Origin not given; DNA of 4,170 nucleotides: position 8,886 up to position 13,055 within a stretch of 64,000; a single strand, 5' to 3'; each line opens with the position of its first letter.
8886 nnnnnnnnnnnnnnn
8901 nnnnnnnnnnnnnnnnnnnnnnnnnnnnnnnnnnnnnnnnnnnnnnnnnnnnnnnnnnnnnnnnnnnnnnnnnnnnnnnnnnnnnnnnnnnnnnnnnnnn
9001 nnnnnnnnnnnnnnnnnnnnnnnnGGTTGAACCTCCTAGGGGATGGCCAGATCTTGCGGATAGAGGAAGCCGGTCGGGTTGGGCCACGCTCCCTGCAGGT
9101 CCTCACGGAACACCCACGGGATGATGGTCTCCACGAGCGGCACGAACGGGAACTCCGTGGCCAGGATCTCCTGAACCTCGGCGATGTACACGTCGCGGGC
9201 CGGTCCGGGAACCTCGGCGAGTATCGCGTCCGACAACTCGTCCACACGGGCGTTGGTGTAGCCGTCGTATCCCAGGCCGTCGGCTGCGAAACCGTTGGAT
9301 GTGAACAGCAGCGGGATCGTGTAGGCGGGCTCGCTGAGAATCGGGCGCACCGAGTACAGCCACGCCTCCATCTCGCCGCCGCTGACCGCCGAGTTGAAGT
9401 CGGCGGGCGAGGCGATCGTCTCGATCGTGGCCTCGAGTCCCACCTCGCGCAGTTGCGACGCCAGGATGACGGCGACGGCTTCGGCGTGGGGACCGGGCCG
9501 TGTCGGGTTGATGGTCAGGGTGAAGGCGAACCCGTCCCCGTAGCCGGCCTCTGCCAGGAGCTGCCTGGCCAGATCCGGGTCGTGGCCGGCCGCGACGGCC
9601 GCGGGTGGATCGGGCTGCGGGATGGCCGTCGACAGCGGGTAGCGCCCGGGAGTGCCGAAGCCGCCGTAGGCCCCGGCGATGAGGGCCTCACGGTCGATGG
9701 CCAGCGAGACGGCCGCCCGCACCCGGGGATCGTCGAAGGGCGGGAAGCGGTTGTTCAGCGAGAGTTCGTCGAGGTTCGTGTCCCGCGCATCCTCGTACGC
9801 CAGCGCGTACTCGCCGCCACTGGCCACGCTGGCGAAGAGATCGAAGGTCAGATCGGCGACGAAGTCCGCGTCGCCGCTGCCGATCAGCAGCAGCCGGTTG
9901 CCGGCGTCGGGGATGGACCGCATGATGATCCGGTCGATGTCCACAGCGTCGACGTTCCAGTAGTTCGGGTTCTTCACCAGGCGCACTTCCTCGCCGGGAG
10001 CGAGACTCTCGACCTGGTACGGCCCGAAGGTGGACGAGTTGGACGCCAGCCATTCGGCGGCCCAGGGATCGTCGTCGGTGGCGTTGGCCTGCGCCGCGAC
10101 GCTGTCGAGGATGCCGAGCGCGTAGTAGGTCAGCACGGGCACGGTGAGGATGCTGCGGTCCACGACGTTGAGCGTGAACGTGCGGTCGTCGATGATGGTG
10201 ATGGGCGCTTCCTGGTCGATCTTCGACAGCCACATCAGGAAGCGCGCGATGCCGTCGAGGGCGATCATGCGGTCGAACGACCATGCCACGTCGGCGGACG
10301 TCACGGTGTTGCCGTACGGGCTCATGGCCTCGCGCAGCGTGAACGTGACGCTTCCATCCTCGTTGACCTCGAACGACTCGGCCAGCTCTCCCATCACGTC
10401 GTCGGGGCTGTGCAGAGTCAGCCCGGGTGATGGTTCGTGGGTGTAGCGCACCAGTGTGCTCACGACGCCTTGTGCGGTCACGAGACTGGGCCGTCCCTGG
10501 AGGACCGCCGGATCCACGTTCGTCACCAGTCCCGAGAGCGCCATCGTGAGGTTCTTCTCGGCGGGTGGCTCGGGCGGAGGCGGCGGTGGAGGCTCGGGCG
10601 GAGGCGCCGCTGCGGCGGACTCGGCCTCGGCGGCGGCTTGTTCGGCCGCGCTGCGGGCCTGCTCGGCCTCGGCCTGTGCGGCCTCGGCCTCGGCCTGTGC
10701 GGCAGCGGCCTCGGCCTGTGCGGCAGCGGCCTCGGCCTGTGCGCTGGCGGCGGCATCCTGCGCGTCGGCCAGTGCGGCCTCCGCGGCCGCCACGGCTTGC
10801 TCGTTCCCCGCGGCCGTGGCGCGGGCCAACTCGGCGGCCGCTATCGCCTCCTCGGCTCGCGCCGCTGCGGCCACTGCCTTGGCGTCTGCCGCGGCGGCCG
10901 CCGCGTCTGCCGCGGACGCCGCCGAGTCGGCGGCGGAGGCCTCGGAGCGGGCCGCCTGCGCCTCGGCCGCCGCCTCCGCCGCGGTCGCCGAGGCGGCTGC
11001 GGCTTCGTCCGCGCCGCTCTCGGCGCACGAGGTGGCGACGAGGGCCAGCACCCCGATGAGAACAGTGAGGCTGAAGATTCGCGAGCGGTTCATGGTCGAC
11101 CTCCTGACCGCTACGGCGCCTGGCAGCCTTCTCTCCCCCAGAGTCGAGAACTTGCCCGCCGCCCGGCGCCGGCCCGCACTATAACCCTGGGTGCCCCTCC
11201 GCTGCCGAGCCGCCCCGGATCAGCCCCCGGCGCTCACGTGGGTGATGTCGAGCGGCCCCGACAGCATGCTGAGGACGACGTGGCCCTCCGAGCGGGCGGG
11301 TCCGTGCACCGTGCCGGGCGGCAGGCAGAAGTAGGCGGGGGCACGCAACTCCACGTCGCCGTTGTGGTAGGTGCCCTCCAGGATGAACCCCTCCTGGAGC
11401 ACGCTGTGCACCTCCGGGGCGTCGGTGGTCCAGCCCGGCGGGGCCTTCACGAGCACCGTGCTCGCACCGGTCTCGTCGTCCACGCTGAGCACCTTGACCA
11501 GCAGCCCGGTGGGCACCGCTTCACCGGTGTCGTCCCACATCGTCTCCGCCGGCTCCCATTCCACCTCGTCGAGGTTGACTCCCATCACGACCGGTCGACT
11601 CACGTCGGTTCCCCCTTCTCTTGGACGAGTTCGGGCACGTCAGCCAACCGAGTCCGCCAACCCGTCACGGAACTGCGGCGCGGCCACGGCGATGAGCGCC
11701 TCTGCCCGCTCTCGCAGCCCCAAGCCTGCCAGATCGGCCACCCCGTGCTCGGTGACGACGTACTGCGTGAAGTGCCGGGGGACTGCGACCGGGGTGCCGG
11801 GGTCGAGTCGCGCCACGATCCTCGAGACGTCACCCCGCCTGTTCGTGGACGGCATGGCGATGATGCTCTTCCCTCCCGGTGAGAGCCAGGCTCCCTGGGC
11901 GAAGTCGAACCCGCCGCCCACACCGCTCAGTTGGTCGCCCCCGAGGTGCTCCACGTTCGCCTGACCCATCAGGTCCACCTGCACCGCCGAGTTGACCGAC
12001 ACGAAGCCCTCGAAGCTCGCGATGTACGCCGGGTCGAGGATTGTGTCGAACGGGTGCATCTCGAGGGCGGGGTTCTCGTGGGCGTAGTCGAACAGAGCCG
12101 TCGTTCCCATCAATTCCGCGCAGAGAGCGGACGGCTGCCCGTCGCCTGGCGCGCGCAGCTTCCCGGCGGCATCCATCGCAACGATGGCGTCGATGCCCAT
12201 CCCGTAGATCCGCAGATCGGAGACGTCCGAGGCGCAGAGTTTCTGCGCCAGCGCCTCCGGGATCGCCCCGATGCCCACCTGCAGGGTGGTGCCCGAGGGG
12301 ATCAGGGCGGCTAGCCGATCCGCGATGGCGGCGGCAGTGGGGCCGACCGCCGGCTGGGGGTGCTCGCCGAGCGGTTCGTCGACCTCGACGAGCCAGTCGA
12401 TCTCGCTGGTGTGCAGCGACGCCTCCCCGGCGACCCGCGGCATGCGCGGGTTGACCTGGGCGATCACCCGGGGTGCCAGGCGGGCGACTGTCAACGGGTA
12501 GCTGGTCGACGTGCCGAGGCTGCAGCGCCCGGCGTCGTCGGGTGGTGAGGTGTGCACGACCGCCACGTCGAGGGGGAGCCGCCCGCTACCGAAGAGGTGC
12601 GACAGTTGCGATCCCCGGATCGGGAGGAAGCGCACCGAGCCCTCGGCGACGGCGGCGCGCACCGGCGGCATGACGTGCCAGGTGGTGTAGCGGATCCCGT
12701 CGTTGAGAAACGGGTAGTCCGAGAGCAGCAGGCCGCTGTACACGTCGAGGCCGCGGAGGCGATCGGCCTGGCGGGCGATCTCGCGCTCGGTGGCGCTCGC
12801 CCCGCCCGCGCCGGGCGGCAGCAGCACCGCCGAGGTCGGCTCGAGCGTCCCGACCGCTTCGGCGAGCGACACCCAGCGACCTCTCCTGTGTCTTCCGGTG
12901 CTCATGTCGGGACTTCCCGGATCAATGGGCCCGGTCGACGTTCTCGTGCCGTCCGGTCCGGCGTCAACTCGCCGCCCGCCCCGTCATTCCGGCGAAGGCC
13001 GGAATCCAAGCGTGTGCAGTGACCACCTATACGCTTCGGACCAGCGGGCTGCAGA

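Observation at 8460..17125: A homologous ~150-175-aa Ala/Gln/Glu helical module sits between the lipobox Cys and the binding domain in three solute-binding proteins of two unrelated folds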

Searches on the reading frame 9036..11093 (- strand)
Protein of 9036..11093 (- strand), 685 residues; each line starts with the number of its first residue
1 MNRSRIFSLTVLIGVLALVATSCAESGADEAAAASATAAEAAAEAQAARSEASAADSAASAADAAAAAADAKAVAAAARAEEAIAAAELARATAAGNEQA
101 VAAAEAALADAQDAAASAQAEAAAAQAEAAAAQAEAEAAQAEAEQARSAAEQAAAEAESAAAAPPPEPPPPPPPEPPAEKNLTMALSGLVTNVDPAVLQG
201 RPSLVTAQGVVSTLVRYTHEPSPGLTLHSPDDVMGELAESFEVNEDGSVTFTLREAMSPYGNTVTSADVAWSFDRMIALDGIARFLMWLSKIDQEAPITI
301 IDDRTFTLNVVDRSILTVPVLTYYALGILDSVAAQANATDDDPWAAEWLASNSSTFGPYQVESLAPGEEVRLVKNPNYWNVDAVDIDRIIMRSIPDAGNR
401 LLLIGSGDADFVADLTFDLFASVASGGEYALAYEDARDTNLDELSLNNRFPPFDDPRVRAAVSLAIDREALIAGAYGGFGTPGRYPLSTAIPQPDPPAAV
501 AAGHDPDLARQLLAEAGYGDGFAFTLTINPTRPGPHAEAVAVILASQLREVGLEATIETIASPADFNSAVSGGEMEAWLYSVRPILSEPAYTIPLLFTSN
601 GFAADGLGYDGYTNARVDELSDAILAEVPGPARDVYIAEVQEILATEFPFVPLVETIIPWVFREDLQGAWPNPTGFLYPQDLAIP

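Call 3: search_protein_families(library=pfam, proteins=[window:9036-11093:-], max_evalue=0.01)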
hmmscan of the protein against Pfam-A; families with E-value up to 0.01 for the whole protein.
window:9036-11093:- (685 aa): 1 family
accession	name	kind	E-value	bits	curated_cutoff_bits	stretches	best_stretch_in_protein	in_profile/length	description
PF00496.27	SBP_bac_5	-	1.3e-66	225.6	32.4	1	233-601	2-365/368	Bacterial extracellular solute-binding proteins, family 5 Middle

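Call 48: search_protein_families(library=ncbifam, proteins=[window:9036-11093:-], max_evalue=0.01)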
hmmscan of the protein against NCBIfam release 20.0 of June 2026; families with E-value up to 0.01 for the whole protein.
window:9036-11093:- (685 aa): 11 families
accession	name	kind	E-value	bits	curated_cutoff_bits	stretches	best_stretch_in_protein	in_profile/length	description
NF011942.0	PRK15413.1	equivalog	1e-25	90.4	594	1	236-675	74-503/512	glutathione ABC transporter substrate-binding protein GsiB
NF045468.1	Opp5A_nikA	equivalog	3.7e-20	71.9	600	1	179-562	17-370/488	nickel ABC transporter substrate-binding protein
TIGR02294.1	nickel_nikA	equivalog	3.4e-19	68.7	393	1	178-519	4-328/501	nickel ABC transporter substrate-binding protein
NF045467.1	Opp4A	equivalog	4.3e-16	58.3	650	1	345-562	199-437/556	oligopeptide ABC transporter substrate-binding protein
NF043070.1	DppA_dipep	equivalog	2.6e-13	49.4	1005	1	237-563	78-415/535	dipeptide ABC transporter periplasmic-binding protein DppA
NF011689.0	PRK15109.1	equivalog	5.1e-12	45.2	560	1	233-669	79-523/547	ABC transporter substrate-binding protein SapA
NF011684.0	PRK15104.1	equivalog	6.5e-11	41.6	947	1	233-527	82-388/543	oligopeptide ABC transporter substrate-binding protein OppA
TIGR04028.1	SBP_KPN_01854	hypoth_equivalog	3.9e-09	35.6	468.5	1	237-559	48-381/509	TIGR04028 family ABC transporter substrate-binding protein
NF047575.1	opine_bind_CntA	exception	5.6e-08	31.8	800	1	227-518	71-360/535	staphylopine-dependent metal ABC transporter substrate-binding lipoprotein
NF043077.1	MMSYN1_0169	equivalog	0.0001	20.9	650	1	357-392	321-356/896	oligopeptide ABC transporter substrate-binding protein OppA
NF005844.0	PRK07764.1-3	equivalog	0.0018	17.1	964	1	18-207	590-788/841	DNA polymerase III subunit gamma and tau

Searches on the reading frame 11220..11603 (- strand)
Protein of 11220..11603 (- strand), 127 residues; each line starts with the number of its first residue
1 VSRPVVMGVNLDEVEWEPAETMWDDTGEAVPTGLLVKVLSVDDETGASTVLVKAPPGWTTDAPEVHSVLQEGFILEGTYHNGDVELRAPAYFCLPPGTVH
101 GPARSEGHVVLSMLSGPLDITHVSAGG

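Call 72: search_protein_families(library=pfam, proteins=[window:11220-11603:-], max_evalue=0.00001)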
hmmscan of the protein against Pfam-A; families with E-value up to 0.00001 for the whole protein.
window:11220-11603:- (127 aa): 2 families
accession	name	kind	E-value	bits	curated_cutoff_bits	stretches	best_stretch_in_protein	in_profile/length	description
PF12973.13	Cupin_7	-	1.7e-11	44.3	27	1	18-118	8-104/105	ChrR Cupin-like domain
PF14499.12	DUF4437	-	1.4e-09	38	24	1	10-106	4-99/250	Domain of unknown function (DUF4437)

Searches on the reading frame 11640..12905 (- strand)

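Call 72: search_protein_families(library=pfam, proteins=[window:11640-12905:-], max_evalue=0.00001)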
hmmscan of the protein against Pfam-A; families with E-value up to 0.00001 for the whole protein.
window:11640-12905:- (421 aa): 2 families
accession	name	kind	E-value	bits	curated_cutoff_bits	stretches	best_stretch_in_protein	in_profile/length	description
PF13336.12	AcetylCoA_hyd_C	-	2.8e-53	180.4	23.7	1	267-418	1-152/154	Acetyl-CoA hydrolase/transferase C-terminal domain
PF02550.21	AcetylCoA_hydro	-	9.3e-12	45.8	24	1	76-177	89-191/198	Acetyl-CoA hydrolase/transferase N-terminal domain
